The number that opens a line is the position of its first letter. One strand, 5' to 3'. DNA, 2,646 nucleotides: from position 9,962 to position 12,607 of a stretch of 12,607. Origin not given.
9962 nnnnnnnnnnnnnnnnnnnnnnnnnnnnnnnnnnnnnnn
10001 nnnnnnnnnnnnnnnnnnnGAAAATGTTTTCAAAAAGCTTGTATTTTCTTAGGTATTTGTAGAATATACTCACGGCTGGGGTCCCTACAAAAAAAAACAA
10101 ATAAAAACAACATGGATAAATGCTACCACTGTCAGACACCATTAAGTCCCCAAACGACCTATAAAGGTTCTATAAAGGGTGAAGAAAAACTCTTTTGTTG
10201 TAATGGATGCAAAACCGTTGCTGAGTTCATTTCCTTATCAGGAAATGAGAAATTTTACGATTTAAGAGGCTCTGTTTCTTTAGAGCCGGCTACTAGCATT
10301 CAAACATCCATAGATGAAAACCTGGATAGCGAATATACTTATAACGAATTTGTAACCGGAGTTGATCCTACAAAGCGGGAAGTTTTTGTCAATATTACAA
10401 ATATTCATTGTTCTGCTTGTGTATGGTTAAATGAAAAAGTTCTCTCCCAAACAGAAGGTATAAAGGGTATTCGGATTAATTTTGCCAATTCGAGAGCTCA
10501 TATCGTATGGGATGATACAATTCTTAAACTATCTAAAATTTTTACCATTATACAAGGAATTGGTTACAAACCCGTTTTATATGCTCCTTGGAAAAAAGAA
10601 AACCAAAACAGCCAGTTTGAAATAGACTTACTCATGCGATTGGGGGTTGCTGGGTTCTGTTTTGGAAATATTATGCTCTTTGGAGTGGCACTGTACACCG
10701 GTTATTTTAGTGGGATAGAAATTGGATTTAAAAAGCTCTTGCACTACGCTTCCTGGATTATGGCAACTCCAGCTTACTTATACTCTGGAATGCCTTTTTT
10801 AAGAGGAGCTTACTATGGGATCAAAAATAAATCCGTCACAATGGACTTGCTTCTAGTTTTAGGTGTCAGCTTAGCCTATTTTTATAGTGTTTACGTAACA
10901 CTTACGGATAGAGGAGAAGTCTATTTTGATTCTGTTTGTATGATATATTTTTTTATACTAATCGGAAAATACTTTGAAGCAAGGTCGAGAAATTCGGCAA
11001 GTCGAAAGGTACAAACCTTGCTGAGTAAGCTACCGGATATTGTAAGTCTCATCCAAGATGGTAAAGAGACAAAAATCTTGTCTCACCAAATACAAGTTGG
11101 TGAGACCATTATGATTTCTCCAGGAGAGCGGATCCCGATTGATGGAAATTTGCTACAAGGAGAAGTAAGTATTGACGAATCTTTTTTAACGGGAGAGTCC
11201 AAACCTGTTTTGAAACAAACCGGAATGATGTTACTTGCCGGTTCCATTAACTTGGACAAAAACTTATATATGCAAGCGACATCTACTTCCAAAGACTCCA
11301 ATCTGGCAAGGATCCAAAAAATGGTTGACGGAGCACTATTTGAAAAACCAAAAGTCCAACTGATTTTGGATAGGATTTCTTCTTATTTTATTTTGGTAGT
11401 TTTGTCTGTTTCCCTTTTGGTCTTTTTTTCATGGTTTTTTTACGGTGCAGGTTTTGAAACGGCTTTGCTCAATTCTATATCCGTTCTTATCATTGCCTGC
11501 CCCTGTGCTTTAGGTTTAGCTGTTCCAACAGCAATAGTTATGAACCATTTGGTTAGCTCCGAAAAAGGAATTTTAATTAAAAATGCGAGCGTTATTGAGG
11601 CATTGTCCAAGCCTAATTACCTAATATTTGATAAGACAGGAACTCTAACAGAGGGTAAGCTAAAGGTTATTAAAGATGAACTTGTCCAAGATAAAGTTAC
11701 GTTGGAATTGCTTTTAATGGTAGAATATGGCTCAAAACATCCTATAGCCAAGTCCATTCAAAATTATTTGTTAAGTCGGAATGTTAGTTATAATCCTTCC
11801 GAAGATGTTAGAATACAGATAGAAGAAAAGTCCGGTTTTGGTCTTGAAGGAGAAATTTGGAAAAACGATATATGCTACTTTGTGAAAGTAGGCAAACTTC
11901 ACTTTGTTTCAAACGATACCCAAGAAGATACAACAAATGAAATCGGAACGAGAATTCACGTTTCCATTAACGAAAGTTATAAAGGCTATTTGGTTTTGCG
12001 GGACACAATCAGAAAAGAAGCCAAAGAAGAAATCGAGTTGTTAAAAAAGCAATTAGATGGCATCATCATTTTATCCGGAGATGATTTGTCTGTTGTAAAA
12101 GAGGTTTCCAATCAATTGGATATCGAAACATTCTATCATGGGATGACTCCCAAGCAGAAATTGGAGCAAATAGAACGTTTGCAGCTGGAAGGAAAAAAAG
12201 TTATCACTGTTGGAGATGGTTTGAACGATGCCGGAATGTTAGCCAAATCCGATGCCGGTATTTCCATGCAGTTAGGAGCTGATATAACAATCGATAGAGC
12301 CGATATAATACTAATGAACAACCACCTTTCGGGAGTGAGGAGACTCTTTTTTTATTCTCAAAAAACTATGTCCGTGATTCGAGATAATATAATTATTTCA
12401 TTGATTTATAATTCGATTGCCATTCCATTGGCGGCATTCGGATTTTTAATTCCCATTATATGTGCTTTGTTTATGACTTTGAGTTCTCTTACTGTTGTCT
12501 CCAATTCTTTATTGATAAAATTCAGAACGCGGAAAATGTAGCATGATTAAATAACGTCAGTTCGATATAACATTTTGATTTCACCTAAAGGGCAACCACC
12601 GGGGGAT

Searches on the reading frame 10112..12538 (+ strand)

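Call 7: search_protein_families(library=pfam, proteins=[window:10112-12538:+], max_evalue=0.001)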
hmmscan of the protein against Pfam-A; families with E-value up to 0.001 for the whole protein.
window:10112-12538:+ (809 aa): 5 families
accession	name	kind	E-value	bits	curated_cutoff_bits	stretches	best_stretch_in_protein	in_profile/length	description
PF00122.25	E1-E2_ATPase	-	8.8e-51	172.4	28.1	1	307-477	3-173/181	E1-E2 ATPase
PF00702.32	Hydrolase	-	2e-20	74.4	26.4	1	504-713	4-190/191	haloacid dehalogenase-like hydrolase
PF12156.14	ATPase-cat_bd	-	5.2e-16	59.6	27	1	3-82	1-83/86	Putative metal-binding domain of cation transport ATPase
PF00403.32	HMA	-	2.8e-09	37.7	24.8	1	93-153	2-62/62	Heavy-metal-associated domain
PF08282.18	Hydrolase_3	-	1.7e-07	31.7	20.9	1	687-743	196-252/255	haloacid dehalogenase-like hydrolase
